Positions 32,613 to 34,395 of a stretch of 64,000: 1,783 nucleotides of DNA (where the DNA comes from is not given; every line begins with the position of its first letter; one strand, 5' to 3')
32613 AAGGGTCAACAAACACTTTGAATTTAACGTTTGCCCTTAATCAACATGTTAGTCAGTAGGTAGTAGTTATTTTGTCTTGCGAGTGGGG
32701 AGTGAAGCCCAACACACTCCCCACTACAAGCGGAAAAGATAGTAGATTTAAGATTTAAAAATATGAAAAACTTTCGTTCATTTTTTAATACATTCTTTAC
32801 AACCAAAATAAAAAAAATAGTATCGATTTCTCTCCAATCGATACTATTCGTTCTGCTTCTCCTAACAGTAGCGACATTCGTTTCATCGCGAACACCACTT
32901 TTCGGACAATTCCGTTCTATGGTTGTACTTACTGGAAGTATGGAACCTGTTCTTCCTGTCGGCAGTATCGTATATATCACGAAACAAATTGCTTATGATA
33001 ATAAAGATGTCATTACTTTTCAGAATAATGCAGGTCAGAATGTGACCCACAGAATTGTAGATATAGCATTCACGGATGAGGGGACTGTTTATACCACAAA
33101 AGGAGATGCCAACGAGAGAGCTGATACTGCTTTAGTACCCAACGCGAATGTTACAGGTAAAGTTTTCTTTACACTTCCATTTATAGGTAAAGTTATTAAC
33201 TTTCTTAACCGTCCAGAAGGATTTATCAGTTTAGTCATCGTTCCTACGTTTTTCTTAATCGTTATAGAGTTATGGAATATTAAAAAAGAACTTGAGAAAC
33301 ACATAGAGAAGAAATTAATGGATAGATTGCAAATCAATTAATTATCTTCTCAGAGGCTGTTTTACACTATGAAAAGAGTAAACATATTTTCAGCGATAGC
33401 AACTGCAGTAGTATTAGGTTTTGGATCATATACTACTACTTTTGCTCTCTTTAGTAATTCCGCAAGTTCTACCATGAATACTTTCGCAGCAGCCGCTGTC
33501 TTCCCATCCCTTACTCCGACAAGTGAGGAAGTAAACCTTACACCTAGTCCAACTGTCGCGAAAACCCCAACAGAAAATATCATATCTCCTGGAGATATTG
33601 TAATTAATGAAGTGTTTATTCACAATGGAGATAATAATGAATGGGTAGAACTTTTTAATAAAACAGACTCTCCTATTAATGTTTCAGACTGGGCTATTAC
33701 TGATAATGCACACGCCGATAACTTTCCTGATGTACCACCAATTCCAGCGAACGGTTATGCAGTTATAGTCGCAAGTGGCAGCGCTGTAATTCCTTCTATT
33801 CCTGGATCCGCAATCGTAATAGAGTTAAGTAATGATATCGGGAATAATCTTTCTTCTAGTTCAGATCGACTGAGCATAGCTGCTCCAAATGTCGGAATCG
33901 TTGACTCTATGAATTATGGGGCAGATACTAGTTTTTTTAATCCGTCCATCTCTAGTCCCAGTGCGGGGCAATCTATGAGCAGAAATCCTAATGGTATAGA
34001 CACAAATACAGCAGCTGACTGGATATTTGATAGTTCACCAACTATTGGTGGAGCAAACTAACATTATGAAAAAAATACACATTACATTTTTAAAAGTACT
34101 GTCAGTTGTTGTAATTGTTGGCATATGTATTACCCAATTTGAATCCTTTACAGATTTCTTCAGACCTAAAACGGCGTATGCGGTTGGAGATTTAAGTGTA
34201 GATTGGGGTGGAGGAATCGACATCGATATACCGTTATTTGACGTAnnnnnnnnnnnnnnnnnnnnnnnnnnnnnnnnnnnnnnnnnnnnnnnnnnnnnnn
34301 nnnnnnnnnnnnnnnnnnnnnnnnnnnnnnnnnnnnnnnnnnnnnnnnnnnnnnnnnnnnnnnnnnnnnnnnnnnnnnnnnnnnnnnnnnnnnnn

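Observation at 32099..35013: SipW-type signal peptidase operon with three distinct cognate substrates (TasA-like, lamin-tail-domain, RTX-repeat)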

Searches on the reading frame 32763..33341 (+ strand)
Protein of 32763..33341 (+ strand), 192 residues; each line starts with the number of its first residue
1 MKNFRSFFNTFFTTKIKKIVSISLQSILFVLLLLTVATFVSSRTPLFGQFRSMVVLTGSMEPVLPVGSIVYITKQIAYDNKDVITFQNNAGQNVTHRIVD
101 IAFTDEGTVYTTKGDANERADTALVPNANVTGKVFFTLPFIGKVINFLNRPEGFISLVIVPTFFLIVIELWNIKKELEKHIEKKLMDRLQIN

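Call 3: search_protein_families(library=pfam, proteins=[window:32763-33341:+], max_evalue=0.1)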
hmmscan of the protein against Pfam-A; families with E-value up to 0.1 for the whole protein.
window:32763-33341:+ (192 aa): 2 families
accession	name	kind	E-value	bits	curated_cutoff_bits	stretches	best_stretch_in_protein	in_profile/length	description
PF10502.14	Peptidase_S26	-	0.014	15.8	22.9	1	32-99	8-78/168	Signal peptidase, peptidase S26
PF21224.3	Hen1_LCD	-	0.059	14.3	27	0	34-76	13-55/102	Small RNA 2'-O-methyltransferase-like, La-motif-containing domain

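Call 4: search_protein_families(library=ncbifam, proteins=[window:32763-33341:+], max_evalue=0.1)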
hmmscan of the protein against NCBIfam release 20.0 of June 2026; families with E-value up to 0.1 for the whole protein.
window:32763-33341:+ (192 aa): 4 families
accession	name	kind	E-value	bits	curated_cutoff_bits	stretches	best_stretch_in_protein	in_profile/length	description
NF046067.1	SigPepSipWBacil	equivalog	2.5e-34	118.5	190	1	18-183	2-174/189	signal peptidase I SipW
TIGR02228.1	sigpep_I_arch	equivalog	6.7e-28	97.5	51.85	1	15-170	2-155/158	signal peptidase I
TIGR02227.1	sigpep_I_bact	equivalog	0.00052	19.9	47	1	38-99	11-75/162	signal peptidase I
NF047735.1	MPL36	exception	0.046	13.4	430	1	56-102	119-162/305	RlpA family plasminogen-binding lipoprotein MPL36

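Call 8: find_encoding_contigs(protein=window:32763-33341:+, flank=10000, max_places=6)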
Protein window:32763-33341:+ (192 aa): 1 contig read that carries it; 1 place shown.
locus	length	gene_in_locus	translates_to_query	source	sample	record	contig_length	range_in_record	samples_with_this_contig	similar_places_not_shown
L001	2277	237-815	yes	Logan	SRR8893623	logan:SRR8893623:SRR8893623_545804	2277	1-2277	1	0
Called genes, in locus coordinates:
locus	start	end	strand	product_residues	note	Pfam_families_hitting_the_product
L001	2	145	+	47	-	?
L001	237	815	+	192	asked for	-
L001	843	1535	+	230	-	PF00932:LTD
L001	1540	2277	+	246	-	?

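Call 43: find_homologous_proteins(query=window:32763-33341:+)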
Query window:32763-33341:+ (192 aa): 235 proteins with E <= 0.001 among 372 candidates; the best 120 are listed.
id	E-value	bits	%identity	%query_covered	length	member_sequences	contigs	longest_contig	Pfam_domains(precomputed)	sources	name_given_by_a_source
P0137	3.0e-117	407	100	100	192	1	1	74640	-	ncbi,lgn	-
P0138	3.4e-79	283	70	98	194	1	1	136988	-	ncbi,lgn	-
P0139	3.5e-67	244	63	93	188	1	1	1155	-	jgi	jgi:signal peptidase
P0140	4.3e-66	240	59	92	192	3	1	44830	-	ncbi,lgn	-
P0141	6.9e-66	240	58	92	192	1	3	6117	-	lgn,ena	-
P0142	2.0e-61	225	58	84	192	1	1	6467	-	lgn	-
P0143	4.3e-61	224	58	95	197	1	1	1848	-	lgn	-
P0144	4.7e-60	221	59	92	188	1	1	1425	-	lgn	-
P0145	1.7e-56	209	53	93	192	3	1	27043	-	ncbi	-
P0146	3.3e-56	208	53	93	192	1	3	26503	-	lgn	-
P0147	1.7e-52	196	61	72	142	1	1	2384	-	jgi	-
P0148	1.8e-51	193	54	85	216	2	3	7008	-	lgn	-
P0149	2.2e-48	183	51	80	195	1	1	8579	-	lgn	-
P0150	3.0e-48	182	52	95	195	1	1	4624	PF10502.15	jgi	-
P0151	4.4e-47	178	48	95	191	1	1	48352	-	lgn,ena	-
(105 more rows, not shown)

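Call 51: search_solved_structures(query=window:32763-33341:+, max_evalue=1, show_alignments=2)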
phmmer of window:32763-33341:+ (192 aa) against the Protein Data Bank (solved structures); distinct sequences matched with E-value up to 1: 5.
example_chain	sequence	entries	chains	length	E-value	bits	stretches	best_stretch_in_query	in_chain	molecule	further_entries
7p2q_A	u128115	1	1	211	4.4e-06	30.1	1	45-154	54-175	Signal peptidase complex catalytic subunit SEC11C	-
7p2p_A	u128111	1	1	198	0.00037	23.8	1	52-154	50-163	Signal peptidase complex catalytic subunit SEC11A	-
9rjb_A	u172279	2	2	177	0.00075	22.9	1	52-154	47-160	Signal peptidase complex catalytic subunit SEC11A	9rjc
8blw_B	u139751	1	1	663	0.0013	22.1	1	65-148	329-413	YncE family protein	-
4qyt_A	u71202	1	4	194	0.92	12.8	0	115-163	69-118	Uncharacterized protein C22E12.03c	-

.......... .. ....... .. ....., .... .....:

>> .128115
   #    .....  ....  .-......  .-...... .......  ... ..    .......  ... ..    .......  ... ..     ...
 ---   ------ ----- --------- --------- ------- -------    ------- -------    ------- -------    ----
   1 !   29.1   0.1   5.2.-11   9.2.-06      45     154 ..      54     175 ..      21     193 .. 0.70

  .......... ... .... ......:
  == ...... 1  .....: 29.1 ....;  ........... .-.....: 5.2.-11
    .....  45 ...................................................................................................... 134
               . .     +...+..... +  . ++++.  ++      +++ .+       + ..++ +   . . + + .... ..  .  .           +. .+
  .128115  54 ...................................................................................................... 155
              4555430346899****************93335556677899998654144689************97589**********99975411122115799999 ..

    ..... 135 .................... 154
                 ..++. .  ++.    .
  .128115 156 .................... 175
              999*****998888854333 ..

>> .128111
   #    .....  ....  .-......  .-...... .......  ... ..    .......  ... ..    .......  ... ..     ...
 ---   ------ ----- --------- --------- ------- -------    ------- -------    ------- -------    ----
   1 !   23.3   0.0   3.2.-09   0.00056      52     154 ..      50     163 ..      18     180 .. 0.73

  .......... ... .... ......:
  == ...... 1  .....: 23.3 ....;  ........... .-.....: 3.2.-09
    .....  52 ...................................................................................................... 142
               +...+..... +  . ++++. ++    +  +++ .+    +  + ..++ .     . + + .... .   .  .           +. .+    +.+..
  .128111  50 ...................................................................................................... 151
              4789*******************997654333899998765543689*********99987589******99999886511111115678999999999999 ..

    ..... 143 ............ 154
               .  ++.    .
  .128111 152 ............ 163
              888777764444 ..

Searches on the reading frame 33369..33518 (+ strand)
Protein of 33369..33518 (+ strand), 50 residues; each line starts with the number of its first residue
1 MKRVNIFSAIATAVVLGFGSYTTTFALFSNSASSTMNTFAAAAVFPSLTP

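Call 7: search_protein_families(library=ncbifam, proteins=[window:33369-33518:+], max_evalue=10)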
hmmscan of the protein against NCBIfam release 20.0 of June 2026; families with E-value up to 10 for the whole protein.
seq(50 aa): 1 family
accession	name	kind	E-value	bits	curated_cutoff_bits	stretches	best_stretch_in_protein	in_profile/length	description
TIGR04088.1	cognate_SipW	domain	0.44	10.8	19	1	10-43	1-33/34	SipW-dependent-type signal peptide-containing protein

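Call 26: search_protein_families(library=ncbifam, alignment_id=A2, max_evalue=1)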
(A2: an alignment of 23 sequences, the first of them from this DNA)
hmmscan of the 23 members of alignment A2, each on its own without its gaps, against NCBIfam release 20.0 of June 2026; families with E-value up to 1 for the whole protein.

A. member 1, seq(50 aa): 1 family
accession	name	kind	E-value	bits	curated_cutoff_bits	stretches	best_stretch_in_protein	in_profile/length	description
TIGR04088.1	cognate_SipW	domain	0.44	10.8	19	1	10-43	1-33/34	SipW-dependent-type signal peptide-containing protein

B. families by the number of members that match (of 23 scanned): 12 families
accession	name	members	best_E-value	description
TIGR04088.1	cognate_SipW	16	7.9e-08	SipW-dependent-type signal peptide-containing protein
NF033802.1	AimP_fam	2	0.011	lysogeny pheromone AimP family peptide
NF038218.1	IcmG_DotF_IVB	1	0.0026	type IVB secretion system protein IcmG/DotF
NF045723.1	memb_anch_TmcC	1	0.016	TmcC family electron transfer complex membrane anchor subunit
TIGR01297.1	CDF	1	0.022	cation diffusion facilitator family transporter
TIGR04407.1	LptF_YjgP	1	0.024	LPS export ABC transporter permease LptF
NF049997.1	LiaG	1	0.035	LiaG family protein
NF038040.1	phero_PhrK_fam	1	0.038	PhrK family phosphatase-inhibitory pheromone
NF004285.1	PRK05696.1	1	0.062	flagellar basal body-associated protein FliL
NF041742.1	WGxxGxxG_fam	1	0.11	WGxxGxxG family protein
NF040998.1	MamZ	1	0.21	magnetosome biogenesis transporter MamZ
TIGR01167.1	LPXTG_anchor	1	0.89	LPXTG cell wall anchor domain-containing protein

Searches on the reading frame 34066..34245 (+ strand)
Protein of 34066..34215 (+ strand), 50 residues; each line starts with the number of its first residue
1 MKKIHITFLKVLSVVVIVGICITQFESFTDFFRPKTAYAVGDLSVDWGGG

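Call 7: search_protein_families(library=ncbifam, proteins=[window:34066-34215:+], max_evalue=10)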
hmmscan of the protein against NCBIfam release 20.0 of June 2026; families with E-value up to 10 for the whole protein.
seq(50 aa): 0 families

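Call 27: search_protein_families(library=ncbifam, alignment_id=A3, max_evalue=10)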
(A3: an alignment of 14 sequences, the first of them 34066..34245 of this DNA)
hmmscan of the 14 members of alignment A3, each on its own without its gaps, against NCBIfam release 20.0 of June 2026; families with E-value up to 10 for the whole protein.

A. member 1, window:34066-34245:+ (60 aa): 0 families

B. families by the number of members that match (of 14 scanned): 8 families
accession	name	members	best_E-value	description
NF011349.0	PRK14766.1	1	0.039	lipoprotein signal peptidase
NF009461.0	PRK12821.1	1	0.059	aspartyl/glutamyl-tRNA amidotransferase subunit C-like protein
NF004907.0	PRK06265.2-2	1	0.073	cobalt transporter CbiM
NF033448.0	BREX_6_BrxE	1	0.083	BREX-6 system BrxE protein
TIGR04429.1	Phr_nterm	1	0.19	Phr family secreted Rap phosphatase inhibitor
NF007462.0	PRK10040.1-1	1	0.19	hypothetical protein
NF038050.1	NrtS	1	0.21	nitrate/nitrite transporter NrtS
NF033598.2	elast_bind_EbpS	1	0.39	elastin-binding protein EbpS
